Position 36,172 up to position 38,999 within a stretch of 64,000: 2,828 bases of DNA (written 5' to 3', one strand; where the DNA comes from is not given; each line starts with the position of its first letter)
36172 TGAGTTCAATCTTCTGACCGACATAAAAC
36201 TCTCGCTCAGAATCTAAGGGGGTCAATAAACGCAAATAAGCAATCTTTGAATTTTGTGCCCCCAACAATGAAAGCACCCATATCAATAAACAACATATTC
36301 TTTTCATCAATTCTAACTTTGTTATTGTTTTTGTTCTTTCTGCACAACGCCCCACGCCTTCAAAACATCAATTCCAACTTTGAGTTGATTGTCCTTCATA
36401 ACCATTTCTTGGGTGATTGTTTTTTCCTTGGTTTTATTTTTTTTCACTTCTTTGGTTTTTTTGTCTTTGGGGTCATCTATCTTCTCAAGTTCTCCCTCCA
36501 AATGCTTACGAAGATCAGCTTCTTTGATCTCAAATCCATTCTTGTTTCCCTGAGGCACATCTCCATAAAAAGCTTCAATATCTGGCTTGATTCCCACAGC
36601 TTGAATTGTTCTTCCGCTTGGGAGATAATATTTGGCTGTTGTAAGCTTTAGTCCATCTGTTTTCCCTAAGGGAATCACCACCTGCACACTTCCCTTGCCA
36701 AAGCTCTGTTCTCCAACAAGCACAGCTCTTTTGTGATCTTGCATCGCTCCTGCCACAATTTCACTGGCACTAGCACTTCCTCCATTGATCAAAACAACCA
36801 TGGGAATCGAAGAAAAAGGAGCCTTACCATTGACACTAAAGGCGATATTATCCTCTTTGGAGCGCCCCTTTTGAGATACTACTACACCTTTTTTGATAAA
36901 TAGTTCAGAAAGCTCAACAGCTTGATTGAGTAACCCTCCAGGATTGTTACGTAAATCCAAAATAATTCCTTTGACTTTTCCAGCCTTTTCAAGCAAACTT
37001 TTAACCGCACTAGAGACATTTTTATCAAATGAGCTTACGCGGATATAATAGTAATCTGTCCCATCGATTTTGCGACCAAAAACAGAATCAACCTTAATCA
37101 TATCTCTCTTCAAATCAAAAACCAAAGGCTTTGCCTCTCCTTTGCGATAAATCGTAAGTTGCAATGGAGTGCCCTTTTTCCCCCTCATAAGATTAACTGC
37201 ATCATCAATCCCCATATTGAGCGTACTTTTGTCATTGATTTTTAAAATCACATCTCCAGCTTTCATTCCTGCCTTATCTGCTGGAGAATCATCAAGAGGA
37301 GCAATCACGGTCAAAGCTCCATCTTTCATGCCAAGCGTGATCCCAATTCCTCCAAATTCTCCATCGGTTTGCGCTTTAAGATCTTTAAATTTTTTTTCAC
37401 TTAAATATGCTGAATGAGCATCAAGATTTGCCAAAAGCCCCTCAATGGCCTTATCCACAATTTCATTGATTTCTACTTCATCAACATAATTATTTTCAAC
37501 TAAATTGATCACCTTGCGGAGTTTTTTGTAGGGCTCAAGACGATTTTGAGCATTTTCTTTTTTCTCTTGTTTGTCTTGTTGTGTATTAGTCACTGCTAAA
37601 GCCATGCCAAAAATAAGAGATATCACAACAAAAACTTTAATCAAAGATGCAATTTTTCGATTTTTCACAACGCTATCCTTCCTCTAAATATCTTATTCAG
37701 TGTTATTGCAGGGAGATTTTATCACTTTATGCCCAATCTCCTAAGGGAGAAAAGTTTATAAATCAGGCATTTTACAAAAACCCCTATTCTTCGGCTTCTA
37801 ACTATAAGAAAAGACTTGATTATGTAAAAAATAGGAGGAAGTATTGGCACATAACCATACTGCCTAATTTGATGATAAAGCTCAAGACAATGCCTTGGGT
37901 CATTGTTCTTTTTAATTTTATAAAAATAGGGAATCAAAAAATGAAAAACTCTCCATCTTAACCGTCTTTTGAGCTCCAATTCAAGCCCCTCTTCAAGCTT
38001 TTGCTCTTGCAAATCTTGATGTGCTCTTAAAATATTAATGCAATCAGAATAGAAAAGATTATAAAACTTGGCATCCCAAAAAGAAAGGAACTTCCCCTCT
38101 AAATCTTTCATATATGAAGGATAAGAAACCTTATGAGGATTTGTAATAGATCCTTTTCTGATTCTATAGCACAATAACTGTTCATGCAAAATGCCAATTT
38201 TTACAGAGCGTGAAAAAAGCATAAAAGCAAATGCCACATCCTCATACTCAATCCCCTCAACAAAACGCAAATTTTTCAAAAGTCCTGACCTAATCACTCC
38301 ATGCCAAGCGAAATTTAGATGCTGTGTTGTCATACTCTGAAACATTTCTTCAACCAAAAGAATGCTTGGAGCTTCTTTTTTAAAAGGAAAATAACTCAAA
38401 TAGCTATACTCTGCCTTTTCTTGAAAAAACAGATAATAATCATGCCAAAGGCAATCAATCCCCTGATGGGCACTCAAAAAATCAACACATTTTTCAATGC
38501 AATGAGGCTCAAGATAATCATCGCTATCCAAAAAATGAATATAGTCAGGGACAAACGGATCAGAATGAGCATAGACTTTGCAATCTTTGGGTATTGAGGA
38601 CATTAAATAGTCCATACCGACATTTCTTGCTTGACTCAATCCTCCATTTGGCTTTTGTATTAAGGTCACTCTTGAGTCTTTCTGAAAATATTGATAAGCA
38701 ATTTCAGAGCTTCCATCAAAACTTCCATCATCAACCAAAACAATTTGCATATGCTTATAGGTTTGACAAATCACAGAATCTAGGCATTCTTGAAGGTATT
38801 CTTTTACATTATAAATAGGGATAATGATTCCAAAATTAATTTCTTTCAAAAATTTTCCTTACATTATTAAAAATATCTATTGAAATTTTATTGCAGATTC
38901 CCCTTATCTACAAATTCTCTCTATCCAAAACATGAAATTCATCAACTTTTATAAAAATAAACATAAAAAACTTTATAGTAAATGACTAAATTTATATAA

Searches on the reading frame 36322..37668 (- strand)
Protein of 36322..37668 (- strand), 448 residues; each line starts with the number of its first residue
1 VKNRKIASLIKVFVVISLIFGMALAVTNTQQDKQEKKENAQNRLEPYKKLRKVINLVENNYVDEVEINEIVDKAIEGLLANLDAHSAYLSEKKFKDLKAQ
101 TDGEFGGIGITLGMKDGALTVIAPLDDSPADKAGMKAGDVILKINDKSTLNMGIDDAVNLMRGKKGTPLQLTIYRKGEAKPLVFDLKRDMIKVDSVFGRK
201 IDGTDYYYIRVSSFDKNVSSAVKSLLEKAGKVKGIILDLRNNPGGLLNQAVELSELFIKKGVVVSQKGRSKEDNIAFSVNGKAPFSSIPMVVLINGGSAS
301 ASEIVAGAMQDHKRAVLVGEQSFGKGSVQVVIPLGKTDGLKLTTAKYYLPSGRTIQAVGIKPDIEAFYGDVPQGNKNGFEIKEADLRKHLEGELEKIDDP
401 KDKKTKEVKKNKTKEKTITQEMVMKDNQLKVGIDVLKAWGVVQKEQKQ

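Call 22: search_protein_families(library=ncbifam, proteins=[window:36322-37668:-], max_evalue=0.001)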
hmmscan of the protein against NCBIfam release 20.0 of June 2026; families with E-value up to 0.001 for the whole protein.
window:36322-37668:- (448 aa): 18 families
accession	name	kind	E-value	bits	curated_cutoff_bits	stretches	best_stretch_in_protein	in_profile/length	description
TIGR00225.1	prc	subfamily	5.7e-111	370.8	218.6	1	60-384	3-332/335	C-terminal processing peptidase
TIGR03900.1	prc_long_Delta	hypoth_equivalog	1.9e-107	360.5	660.95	1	24-410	57-456/973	MXAN_5808 family serine peptidase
NF045590.1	Cterm_S41_CtpC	exception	3e-82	276.7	665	1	56-366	69-378/418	carboxyl-terminal processing protease CtpC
NF052377.1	lmo1851_S41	exception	5.7e-81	272.6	725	1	7-369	8-370/468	lmo1851 family serine protease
NF045589.1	Cterm_S41_CtpB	exception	1e-76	258.2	633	1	54-366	68-380/416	carboxyl-terminal processing protease CtpB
NF045588.1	Cterm_S41_CtpA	exception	1.7e-75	254.4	625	1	62-364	66-374/401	carboxyl-terminal processing protease CtpA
NF045591.1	Cterm_S41_CtpZ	exception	2.9e-66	223.9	525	1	19-364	21-372/403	carboxyl-terminal processing protease CtpZ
NF051464.1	tail_spec_CT441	exception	3e-66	224.5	700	1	25-421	161-584/645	tail-specific protease Tsp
NF008388.1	PRK11186.1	exception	7.5e-45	153.5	825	1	64-365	204-525/663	carboxy terminal-processing peptidase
NF058627.1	S41_Gfo1087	equivalog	5.4e-10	38.8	455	1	124-328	140-369/489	GFO_1087 family putative carboxy terminal peptidase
TIGR02037.1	degP_htrA_DO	subfamily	7.4e-09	35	416.2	1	115-190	258-331/434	Do family serine endopeptidase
NF033424.1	chlamy_CPAF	equivalog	3.7e-08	32.4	250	1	289-365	458-537/564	protease-like activity factor CPAF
NF041199.1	trx7_PDZ_seleno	equivalog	4.7e-07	29.1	300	1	83-189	169-275/390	Trx7/PDZ domain-containing (seleno)protein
NF047968.1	SerProtHtrA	equivalog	1.3e-06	28.1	470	1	111-182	284-353/357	serine protease HtrA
TIGR00054.1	TIGR00054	equivalog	2.2e-06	26.8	147.55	1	6-193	104-277/421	RIP metalloprotease RseP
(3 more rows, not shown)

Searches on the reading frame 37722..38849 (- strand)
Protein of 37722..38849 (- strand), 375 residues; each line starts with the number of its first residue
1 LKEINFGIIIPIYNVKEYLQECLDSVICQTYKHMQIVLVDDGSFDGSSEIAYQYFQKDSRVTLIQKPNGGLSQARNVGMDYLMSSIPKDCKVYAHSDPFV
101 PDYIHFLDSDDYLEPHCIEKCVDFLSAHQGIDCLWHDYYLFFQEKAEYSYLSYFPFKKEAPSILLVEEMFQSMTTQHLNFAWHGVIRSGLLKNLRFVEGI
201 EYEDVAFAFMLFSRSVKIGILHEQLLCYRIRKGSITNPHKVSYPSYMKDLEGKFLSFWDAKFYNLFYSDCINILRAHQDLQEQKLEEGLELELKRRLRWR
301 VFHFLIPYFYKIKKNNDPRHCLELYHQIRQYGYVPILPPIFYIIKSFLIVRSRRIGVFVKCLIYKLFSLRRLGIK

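Call 6: search_protein_families(library=pfam, proteins=[window:37722-38849:-], max_evalue=0.001)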
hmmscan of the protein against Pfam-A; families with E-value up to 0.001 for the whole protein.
window:37722-38849:- (375 aa): 2 families
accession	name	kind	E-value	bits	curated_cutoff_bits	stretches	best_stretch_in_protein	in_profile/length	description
PF00535.33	Glycos_transf_2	-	1.1e-27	97.4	23.3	1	8-151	2-128/168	Glycosyl transferase family 2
PF13641.12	Glyco_tranf_2_3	-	1.1e-07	32.5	27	1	6-218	3-201/230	Glycosyltransferase like family 2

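Call 22: search_protein_families(library=ncbifam, proteins=[window:37722-38849:-], max_evalue=0.001)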
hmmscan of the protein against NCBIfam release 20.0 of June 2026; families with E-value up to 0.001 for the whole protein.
window:37722-38849:- (375 aa): 17 families
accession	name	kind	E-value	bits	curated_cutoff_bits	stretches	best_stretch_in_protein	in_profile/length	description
NF007482.0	PRK10073.1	equivalog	5.9e-25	88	423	1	5-239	7-226/334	glycosyltransferase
NF047683.1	TeichurnBiosyTuaG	equivalog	8.1e-17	61.7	400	1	6-235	8-210/252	teichuronic acid biosynthesis protein TuaG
NF053739.1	GlytfEpsEBac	equivalog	2e-12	46.7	450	1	7-131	4-113/265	glycosyltransferase EpsE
TIGR03937.1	PgaC_IcaA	equivalog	7.7e-10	38.3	422.3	1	7-80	48-122/407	poly-beta-1,6-N-acetyl-D-glucosamine synthase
NF041875.1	EPS_EpsD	equivalog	2.3e-09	37.1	370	1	8-79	3-75/325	exopolysaccharide biosynthesis glycosyltransferase EpsD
NF050050.1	ProtGlycPglI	equivalog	2.9e-09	36.7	500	1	7-136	5-117/306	GalNAc(5)-diNAcBac-PP-undecaprenol beta-1,3-glucosyltransferase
NF041394.1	GtaseAglG_Halo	equivalog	2.9e-08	33.3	440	1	8-81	5-80/304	glucosyl-dolichyl phosphate glucuronosyltransferase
TIGR03111.1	glyc2_xrt_Gpos1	hypoth_equivalog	3.5e-08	32.7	363.95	1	7-133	52-164/439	TIGR03111 family XrtG-associated glycosyltransferase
TIGR04440.1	glyco_TIGR04440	domain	4e-08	33.3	70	1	7-206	3-188/215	TIGR00180 family glycosyltransferase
TIGR03965.1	mycofact_glyco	equivalog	9.3e-07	28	280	1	7-80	77-151/467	mycofactocin biosynthesis glycosyltransferase MftF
NF045692.1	OglycostaseCruG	equivalog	1.3e-06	27.6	600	1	7-66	44-103/386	2'-O-glycosyltransferase CruG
TIGR04242.1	nodulat_NodC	equivalog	2.6e-06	26.7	550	1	7-68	51-115/395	chitooligosaccharide synthase NodC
NF038299.1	EPS_HpsN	equivalog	3.1e-06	26.4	425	1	7-80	4-78/317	hormogonium polysaccharide biosynthesis glycosyltransferase HpsN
TIGR03469.1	HpnB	hypoth_equivalog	6.8e-06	25.3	379.25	1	8-64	48-108/386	hopene-associated glycosyltransferase HpnB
NF038302.1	EPS_HpsE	equivalog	7.5e-06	25.1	300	1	4-128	1-114/307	hormogonium polysaccharide biosynthesis glycosyltransferase HpsE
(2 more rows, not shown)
